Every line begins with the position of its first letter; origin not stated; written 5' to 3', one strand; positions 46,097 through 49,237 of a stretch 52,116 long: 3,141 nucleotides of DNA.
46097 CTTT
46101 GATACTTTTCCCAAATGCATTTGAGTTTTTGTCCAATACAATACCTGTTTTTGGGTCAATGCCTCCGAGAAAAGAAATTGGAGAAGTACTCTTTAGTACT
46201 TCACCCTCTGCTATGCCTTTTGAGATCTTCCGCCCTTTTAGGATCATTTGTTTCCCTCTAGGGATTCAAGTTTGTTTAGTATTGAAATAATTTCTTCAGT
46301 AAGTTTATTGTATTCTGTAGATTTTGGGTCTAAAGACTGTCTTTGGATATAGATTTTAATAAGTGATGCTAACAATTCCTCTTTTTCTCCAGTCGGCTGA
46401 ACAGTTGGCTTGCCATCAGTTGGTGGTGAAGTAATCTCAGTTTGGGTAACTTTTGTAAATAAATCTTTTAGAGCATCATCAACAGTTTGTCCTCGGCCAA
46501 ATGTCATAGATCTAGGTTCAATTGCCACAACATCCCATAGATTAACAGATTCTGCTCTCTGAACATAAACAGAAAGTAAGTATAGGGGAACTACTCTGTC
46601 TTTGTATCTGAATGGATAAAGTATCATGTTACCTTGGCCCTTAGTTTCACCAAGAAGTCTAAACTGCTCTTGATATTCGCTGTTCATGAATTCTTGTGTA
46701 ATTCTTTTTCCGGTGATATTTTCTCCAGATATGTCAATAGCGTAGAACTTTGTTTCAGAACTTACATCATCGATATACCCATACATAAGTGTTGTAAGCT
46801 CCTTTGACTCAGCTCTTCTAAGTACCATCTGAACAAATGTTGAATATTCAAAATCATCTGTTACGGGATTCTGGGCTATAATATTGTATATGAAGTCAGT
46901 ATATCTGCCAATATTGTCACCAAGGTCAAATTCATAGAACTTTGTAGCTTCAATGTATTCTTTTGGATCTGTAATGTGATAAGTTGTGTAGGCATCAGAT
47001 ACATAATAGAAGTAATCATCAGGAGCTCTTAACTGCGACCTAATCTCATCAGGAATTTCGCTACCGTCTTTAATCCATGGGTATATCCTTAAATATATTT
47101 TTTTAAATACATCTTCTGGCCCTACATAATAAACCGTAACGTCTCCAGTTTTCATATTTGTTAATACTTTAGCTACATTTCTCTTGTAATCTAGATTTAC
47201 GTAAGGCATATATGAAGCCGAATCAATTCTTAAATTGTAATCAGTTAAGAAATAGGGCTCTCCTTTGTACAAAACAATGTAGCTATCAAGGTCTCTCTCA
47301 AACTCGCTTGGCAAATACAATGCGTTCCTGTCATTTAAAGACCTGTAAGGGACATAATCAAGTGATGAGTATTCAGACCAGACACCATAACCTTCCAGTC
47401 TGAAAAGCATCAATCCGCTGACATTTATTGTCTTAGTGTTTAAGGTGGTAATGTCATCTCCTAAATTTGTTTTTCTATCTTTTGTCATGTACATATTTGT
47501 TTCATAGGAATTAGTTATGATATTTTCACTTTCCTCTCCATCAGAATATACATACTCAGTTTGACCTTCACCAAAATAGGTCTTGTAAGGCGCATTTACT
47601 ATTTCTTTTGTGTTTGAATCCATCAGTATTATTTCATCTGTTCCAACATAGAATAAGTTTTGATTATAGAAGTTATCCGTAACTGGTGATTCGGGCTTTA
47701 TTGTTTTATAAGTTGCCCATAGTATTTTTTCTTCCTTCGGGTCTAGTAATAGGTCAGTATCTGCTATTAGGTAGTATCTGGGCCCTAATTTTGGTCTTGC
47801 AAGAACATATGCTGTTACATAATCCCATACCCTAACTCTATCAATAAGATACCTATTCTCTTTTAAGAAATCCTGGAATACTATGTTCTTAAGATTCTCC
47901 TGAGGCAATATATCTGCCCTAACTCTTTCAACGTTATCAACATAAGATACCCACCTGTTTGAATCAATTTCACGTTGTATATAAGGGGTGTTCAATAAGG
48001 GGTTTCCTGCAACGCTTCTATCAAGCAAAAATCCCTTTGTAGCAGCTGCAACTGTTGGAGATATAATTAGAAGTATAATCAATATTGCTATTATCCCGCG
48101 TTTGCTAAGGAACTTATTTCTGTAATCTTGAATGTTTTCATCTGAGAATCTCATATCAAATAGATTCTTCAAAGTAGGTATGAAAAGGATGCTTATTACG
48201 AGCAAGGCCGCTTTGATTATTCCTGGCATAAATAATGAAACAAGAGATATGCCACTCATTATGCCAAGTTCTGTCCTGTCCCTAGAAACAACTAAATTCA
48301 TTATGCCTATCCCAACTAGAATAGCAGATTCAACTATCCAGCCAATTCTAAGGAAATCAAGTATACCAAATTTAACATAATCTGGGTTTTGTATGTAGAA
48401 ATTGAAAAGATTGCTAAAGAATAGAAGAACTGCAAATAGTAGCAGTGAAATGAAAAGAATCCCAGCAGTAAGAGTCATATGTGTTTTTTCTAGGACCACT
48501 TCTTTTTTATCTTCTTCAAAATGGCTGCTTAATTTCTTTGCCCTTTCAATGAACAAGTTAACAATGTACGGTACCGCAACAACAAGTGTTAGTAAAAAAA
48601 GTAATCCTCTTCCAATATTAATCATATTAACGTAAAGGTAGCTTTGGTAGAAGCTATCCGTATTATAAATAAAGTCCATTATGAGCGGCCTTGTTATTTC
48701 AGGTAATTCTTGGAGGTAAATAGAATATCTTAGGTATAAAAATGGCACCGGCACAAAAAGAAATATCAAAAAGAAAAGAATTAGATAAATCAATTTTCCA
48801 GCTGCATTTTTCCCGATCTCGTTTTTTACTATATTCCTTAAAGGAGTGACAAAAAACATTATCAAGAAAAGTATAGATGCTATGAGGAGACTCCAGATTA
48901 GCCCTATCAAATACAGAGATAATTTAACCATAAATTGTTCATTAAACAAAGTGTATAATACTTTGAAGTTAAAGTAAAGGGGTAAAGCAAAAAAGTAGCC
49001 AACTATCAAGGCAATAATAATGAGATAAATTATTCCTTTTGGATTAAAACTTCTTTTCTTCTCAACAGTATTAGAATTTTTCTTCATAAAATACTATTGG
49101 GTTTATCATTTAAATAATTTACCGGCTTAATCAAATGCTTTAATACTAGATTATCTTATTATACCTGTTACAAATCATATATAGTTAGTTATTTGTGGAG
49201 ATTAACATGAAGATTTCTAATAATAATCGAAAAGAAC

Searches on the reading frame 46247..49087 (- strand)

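Call 30: search_protein_families(library=pfam, proteins=[window:46247-49087:-], max_evalue=0.0001)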
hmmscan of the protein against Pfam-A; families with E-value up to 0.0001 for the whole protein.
window:46247-49087:- (947 aa): 1 family
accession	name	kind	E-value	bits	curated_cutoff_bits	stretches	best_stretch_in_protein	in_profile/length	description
PF03699.18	UPF0182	-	4.9e-11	42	27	1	599-795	549-751/770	Uncharacterised protein family (UPF0182)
